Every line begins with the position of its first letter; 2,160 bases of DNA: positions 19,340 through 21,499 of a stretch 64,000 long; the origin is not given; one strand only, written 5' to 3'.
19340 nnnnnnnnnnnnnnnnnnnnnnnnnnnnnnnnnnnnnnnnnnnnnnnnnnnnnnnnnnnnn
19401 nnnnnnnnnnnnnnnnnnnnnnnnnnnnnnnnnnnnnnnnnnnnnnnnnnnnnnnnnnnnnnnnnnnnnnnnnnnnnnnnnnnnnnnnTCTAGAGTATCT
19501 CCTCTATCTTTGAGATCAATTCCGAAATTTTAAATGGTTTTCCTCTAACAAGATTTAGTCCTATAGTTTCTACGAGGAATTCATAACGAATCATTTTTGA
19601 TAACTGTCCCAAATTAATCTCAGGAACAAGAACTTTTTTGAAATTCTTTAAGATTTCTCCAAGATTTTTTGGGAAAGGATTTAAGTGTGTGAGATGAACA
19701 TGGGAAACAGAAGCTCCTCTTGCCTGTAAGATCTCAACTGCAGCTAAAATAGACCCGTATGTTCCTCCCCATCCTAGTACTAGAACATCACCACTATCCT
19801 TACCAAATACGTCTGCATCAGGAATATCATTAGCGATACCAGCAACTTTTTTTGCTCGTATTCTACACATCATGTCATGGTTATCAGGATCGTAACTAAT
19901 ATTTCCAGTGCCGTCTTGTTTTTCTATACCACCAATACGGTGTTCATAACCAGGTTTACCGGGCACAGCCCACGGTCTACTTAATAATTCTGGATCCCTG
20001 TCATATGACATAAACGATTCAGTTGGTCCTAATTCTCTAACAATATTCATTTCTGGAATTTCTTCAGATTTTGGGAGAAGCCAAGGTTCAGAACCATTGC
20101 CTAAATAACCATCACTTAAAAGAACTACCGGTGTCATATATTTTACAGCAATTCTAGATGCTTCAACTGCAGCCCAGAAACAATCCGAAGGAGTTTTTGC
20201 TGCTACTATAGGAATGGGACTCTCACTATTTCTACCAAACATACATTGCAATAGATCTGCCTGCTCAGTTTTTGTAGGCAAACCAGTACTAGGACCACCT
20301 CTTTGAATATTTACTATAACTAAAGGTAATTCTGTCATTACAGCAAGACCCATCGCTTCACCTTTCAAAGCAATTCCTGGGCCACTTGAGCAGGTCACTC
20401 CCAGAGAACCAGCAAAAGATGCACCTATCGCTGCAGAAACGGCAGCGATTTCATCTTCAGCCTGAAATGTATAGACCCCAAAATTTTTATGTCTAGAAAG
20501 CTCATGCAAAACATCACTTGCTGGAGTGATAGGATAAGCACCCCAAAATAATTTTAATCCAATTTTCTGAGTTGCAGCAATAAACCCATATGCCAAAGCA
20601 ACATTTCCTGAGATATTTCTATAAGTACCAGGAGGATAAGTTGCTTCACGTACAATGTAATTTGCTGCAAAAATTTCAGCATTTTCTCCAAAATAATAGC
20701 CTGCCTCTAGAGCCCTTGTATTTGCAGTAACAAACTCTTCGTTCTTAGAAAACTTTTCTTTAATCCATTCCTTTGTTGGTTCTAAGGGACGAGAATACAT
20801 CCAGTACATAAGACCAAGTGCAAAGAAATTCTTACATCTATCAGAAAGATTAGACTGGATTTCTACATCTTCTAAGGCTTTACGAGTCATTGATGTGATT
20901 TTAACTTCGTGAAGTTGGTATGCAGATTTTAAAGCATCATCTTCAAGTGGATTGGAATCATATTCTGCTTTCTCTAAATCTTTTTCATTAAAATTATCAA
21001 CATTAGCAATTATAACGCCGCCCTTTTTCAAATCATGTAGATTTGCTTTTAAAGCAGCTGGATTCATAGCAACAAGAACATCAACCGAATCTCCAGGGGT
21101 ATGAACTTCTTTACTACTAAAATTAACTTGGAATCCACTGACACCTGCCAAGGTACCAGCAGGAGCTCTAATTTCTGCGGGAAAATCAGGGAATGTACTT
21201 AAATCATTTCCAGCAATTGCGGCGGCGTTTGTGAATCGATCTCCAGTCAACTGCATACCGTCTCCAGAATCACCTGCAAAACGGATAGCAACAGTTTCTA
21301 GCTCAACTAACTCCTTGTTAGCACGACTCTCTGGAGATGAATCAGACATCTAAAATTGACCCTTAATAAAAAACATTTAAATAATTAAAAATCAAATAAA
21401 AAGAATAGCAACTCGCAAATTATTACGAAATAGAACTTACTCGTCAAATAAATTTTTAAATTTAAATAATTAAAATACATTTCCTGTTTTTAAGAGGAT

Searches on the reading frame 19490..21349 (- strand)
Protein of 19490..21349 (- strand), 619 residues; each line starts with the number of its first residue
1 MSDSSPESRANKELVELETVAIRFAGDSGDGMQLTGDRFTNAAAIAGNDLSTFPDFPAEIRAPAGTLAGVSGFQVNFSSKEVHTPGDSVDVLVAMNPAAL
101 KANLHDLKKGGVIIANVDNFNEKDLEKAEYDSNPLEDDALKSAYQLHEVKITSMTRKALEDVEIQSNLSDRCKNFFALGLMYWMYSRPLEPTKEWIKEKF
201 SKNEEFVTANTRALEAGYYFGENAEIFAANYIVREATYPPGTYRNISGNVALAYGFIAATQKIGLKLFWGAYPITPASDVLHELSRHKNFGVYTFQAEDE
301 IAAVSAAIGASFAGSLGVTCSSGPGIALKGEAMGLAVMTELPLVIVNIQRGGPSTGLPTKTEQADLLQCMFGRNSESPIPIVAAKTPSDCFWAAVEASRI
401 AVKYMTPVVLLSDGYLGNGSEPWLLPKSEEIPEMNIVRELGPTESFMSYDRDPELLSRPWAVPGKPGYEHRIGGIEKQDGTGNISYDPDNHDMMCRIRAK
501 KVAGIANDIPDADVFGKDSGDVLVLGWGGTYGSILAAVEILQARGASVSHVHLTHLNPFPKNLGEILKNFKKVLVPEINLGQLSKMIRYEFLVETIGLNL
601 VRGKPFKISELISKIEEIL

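Call 20: search_protein_families(library=pfam, proteins=[window:19490-21349:-])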
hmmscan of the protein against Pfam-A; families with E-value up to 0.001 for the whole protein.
window:19490-21349:- (619 aa): 4 families
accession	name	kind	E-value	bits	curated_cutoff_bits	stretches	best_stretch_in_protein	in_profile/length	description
PF01855.24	POR_N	-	5.3e-52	177.3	27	1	268-479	10-220/231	Pyruvate flavodoxin/ferredoxin oxidoreductase, thiamine diP-bdg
PF01558.24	POR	-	4.6e-32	112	27.4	1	29-218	2-172/173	Pyruvate ferredoxin/flavodoxin oxidoreductase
PF17147.9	PFOR_II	-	1.3e-06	29.2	27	1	521-588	2-75/102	Pyruvate:ferredoxin oxidoreductase core domain II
PF02776.23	TPP_enzyme_N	-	0.00083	19.6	26.8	0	272-359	22-107/119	Thiamine pyrophosphate enzyme, N-terminal TPP binding domain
